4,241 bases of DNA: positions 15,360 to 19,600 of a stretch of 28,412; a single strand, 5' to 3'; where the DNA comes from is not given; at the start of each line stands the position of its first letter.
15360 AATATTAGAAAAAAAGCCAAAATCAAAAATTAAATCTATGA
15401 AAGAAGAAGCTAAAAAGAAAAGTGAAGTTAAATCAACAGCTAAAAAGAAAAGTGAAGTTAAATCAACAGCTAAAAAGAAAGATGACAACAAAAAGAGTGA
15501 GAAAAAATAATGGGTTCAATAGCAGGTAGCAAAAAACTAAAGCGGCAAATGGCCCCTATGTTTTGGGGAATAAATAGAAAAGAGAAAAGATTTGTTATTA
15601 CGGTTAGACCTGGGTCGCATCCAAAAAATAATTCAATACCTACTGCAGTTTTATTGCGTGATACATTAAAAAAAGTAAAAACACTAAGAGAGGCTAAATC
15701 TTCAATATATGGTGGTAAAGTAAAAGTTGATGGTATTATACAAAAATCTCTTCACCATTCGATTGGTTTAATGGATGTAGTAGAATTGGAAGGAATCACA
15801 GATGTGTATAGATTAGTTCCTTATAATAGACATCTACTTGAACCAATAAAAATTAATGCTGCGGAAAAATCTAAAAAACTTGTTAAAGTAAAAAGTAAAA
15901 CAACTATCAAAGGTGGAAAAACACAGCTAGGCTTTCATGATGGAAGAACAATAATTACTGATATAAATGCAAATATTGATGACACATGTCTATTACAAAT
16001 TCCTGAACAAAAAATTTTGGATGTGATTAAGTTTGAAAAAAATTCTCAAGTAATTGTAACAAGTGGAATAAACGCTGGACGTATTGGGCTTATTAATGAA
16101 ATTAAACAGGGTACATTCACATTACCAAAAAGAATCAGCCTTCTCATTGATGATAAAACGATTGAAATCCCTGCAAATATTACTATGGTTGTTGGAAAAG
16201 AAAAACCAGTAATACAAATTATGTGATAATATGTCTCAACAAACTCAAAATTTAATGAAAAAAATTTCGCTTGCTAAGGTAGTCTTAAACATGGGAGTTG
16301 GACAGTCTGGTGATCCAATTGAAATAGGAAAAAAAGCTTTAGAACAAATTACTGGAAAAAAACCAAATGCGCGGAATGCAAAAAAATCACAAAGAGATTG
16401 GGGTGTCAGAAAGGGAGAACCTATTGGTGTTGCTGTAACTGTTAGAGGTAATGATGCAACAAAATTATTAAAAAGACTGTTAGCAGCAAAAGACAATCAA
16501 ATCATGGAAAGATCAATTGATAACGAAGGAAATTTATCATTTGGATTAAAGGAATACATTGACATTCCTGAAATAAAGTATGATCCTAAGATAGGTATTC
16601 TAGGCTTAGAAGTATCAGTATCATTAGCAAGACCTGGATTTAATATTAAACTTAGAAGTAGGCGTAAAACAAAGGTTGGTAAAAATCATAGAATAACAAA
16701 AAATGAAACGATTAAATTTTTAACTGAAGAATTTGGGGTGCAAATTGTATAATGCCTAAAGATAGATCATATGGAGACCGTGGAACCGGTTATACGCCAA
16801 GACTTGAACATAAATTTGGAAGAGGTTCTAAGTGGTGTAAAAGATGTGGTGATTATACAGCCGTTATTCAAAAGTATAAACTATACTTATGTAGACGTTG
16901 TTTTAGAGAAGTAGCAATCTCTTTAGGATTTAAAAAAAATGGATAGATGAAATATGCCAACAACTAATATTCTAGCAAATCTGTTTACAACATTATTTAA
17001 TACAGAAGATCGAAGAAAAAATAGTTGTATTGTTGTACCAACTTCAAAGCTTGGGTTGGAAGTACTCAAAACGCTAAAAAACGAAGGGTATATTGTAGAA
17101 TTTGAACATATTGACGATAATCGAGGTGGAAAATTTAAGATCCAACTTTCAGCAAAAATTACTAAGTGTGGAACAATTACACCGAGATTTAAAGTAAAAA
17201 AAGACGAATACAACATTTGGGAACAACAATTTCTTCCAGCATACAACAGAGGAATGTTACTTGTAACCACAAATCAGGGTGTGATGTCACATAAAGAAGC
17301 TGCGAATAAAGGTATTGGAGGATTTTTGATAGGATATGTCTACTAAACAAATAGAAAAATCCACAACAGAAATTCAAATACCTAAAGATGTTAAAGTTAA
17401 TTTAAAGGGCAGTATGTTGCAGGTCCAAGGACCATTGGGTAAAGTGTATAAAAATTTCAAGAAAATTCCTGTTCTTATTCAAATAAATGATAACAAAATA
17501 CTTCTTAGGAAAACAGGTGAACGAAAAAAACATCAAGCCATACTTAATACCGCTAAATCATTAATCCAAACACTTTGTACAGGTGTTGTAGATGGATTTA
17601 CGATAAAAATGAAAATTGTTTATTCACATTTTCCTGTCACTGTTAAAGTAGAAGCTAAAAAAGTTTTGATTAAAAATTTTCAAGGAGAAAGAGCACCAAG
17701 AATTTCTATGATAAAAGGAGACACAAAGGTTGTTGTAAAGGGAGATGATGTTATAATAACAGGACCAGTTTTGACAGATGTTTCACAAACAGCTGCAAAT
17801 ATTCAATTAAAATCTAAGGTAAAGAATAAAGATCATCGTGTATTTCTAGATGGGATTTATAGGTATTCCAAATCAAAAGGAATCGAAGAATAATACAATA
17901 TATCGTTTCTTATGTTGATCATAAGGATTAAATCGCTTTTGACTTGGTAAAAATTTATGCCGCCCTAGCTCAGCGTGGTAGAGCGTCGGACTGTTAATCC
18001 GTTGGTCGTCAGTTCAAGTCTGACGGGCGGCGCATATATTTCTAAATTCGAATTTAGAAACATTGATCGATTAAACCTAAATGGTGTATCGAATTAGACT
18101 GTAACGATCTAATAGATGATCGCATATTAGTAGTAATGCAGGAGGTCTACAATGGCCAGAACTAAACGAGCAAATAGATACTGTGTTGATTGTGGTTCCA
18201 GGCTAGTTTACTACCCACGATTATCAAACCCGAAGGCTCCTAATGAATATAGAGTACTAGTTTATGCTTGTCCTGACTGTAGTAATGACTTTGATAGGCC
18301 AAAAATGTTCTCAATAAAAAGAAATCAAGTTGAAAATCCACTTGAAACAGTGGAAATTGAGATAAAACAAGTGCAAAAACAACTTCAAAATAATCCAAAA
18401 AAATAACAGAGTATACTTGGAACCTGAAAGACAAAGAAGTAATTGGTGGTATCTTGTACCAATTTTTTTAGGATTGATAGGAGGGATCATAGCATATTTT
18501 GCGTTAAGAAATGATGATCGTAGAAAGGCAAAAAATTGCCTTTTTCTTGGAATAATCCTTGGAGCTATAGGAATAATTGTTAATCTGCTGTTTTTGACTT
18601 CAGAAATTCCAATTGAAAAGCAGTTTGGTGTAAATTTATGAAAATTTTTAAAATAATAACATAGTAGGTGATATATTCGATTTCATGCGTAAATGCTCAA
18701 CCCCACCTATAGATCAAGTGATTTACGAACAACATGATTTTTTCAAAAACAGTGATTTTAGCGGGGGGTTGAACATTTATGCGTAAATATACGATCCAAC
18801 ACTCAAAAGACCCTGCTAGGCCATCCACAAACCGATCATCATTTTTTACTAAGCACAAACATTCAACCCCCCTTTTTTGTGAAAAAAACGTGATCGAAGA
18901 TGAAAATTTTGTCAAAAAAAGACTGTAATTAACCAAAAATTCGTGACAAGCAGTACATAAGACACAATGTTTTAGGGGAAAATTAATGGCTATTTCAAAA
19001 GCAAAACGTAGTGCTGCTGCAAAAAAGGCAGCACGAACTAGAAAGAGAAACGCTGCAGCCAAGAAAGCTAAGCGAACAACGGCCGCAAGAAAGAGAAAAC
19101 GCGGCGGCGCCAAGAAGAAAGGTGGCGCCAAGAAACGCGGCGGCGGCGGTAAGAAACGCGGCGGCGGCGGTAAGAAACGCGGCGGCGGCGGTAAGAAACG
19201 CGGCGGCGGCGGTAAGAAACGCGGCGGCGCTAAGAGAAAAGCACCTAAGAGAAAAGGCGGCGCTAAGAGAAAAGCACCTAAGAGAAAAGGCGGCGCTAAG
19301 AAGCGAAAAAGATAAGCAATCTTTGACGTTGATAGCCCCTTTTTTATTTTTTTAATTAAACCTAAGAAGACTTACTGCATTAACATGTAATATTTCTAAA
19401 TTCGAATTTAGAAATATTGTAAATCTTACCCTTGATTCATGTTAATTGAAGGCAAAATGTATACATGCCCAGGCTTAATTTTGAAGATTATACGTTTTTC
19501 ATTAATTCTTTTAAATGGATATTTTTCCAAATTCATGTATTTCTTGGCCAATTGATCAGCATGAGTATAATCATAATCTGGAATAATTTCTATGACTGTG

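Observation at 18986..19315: GC-rich gene for a 109-aa protein made only of K/R/G/A-type residues with perfect tandem repeats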

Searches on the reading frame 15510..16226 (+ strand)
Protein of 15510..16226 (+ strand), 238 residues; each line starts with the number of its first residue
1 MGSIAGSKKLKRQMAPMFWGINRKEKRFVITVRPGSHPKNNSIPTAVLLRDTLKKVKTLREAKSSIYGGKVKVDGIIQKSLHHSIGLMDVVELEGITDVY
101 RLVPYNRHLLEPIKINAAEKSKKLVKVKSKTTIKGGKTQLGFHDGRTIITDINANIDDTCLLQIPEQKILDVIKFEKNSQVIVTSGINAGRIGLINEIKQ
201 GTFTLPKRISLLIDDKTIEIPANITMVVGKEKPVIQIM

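Call 8: search_protein_families(library=pfam, proteins=[window:15510-16226:+], max_evalue=0.01)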
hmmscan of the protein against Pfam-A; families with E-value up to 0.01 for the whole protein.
window:15510-16226:+ (238 aa): 5 families
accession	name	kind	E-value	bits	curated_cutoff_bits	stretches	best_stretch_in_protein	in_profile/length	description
PF00900.26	Ribosomal_S4e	-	1.3e-21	76.6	25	1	98-169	3-75/75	Ribosomal family S4e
PF08071.17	RS4NT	-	1.6e-11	44.4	27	1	6-39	3-36/37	RS4NT (NUC023) domain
PF00467.35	KOW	-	0.001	19.3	22.3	1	178-201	2-25/32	KOW motif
PF01479.30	S4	-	0.0024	18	22.8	1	53-91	10-48/48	S4 domain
PF01158.23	Ribosomal_L36e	-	0.0046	17.6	27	0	96-135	41-80/96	Ribosomal protein L36e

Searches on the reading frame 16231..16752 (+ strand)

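Call 8: search_protein_families(library=pfam, proteins=[window:16231-16752:+], max_evalue=0.01)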
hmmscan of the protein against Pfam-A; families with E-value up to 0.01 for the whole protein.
window:16231-16752:+ (173 aa): 2 families
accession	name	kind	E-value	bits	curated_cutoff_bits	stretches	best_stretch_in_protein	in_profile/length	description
PF00673.26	Ribosomal_L5_C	-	1.3e-18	67.3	27.8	1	64-163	1-94/94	ribosomal L5P family C-terminus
PF00281.24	Ribosomal_L5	-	2.8e-16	60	34.9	1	7-60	1-57/57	Ribosomal protein L5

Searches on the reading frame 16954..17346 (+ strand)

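Call 8: search_protein_families(library=pfam, proteins=[window:16954-17346:+], max_evalue=0.01)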
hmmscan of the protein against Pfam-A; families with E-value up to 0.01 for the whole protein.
window:16954-17346:+ (130 aa): 1 family
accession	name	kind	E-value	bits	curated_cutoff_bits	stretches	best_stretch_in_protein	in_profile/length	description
PF00410.24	Ribosomal_S8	-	1.6e-21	77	24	1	6-130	2-126/126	Ribosomal protein S8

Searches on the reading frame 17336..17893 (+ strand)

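Call 8: search_protein_families(library=pfam, proteins=[window:17336-17893:+], max_evalue=0.01)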
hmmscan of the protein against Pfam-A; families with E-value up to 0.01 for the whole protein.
window:17336-17893:+ (185 aa): 1 family
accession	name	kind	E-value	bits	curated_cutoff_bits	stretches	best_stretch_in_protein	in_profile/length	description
PF00347.28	Ribosomal_L6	-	3.2e-15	57.1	27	2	99-173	1-80/80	Ribosomal protein L6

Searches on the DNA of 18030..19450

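Call 73: search_rna_families(source=window, start=18030, end=19450, threshold=evalue, max_evalue=1)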
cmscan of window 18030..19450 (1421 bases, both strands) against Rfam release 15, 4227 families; matches with E-value up to 1: 0.
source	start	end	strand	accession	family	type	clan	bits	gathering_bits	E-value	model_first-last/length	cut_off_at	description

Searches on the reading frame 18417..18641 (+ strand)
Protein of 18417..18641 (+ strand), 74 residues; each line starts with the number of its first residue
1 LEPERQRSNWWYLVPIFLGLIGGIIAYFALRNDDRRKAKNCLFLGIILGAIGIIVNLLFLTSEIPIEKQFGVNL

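Call 8: search_protein_families(library=pfam, proteins=[window:18417-18641:+], max_evalue=0.01)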
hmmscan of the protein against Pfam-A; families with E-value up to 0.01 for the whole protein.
window:18417-18641:+ (74 aa): 3 families
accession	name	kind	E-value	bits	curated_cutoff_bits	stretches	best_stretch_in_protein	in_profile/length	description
PF20303.3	YLATT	-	0.0016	18.7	26.7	1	13-66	7-61/107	YEATS-Like-Associating Three TM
PF17647.6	DUF5518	-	0.005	17.4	27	1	19-61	30-72/116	Family of unknown function (DUF5518)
PF19733.4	DUF6223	-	0.0096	16.7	27.4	0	11-61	5-58/98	Family of unknown function (DUF6223)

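Call 75: search_protein_families(library=padloc, proteins=[window:18417-18641:+], max_evalue=0.01)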
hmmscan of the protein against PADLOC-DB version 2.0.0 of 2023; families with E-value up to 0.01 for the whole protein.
window:18417-18641:+ (74 aa): 0 families
